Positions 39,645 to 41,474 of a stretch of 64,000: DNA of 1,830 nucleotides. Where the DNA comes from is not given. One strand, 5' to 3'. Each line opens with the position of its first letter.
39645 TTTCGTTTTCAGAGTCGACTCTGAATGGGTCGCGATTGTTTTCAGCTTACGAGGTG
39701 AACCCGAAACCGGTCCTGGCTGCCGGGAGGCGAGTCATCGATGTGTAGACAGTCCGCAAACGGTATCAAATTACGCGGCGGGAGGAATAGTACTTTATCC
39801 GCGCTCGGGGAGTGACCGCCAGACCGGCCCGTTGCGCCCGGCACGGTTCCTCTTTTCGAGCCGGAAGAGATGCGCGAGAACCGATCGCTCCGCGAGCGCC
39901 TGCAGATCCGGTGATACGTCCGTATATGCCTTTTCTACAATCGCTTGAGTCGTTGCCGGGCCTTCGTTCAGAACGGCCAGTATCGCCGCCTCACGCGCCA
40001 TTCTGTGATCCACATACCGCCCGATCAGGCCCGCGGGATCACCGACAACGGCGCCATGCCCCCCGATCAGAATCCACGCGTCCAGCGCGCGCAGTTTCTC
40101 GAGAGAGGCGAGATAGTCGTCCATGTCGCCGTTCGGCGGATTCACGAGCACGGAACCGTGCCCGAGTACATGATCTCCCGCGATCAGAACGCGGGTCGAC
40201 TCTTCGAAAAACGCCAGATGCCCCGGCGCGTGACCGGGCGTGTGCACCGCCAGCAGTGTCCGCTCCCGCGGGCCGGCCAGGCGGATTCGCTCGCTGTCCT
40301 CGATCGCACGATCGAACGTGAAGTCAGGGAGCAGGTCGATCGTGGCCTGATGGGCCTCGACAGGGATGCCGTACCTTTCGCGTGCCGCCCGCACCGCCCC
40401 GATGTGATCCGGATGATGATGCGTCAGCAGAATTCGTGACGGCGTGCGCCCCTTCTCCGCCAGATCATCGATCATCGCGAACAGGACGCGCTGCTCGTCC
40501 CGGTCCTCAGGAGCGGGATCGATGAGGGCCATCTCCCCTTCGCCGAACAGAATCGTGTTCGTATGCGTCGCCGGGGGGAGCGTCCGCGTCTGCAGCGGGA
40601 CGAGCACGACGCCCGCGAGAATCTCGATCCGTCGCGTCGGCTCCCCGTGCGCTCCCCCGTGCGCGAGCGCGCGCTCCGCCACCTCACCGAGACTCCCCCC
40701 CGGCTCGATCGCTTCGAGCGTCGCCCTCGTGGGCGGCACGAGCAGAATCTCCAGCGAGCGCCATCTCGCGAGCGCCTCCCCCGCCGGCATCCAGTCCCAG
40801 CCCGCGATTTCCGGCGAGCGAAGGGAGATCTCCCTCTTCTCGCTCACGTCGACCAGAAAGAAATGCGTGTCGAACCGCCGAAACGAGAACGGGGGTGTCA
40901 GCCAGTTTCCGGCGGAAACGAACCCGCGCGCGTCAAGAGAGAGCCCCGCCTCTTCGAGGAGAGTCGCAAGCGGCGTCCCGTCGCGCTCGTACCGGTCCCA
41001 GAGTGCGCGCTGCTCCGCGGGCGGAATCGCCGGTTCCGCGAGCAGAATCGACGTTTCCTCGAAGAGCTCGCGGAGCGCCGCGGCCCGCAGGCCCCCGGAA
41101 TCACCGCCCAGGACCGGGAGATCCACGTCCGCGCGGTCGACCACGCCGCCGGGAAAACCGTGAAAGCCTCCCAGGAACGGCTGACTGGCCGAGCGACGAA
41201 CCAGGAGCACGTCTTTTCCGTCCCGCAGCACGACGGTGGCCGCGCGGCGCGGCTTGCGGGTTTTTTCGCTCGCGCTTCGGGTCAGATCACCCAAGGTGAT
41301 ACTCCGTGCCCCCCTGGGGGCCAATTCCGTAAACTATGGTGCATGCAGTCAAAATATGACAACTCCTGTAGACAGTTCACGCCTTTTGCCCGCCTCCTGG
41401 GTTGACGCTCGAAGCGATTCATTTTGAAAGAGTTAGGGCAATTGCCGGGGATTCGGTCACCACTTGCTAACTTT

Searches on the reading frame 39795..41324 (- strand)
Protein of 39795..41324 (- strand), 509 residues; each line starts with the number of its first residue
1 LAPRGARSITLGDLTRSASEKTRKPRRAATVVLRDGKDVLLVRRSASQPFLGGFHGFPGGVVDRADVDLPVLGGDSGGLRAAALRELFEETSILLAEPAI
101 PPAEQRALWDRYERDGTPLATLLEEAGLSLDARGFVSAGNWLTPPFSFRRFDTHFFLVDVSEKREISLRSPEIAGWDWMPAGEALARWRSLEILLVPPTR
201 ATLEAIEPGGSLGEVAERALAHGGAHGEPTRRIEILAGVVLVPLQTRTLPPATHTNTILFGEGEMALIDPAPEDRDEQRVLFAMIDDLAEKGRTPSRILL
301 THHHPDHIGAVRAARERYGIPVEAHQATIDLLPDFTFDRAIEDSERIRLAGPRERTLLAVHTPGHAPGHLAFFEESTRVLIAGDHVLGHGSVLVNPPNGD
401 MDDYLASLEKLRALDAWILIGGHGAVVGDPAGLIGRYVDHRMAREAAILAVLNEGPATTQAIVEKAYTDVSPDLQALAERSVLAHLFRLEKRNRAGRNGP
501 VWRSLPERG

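Call 10: search_protein_families(library=pfam, proteins=[window:39795-41324:-])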
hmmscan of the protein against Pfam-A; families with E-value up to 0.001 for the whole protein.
window:39795-41324:- (509 aa): 5 families
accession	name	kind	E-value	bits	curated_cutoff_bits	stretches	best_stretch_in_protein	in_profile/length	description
PF00753.33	Lactamase_B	-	1.4e-27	97.3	22.7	1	254-423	5-196/196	Metallo-beta-lactamase superfamily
PF00293.34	NUDIX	-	8.7e-15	55.3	21.1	1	25-93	2-58/134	NUDIX domain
PF17778.7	BLACT_WH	-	9e-09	35.6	22.8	1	458-499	1-42/46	Beta-lactamase associated winged helix domain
PF19583.5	ODP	-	1.5e-05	25.4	27.2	1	260-386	9-137/194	ODP family beta lactamase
PF12706.13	Lactamase_B_2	-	0.00048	20.2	27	1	267-337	4-75/200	Beta-lactamase superfamily domain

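Call 28: find_related_loci(query=window:39795-41324:-, collection=genome_contigs, flank=4000)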
Query window:39795-41324:- (509 aa) in genome_contigs; peptide patterns used: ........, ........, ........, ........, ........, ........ (x = any residue, [..] = any of these).
164 stretches matched a pattern; 2 encode a relative of the query (tblastn E <= 1e-3); 2 distinct loci.
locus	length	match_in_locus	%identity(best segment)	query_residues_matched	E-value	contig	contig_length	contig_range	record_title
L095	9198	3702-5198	85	5-503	0e+0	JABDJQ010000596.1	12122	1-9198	MAG: Gemmatimonadetes bacterium isolate SS_bin_27 k127_1542897, whole genome shotgun sequence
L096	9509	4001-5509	52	10-504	7e-149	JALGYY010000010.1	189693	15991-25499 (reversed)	MAG: bacterium isolate LQ108M_Bin_12 LQ108M_Bin_12_scaffold_75, whole genome shotgun sequence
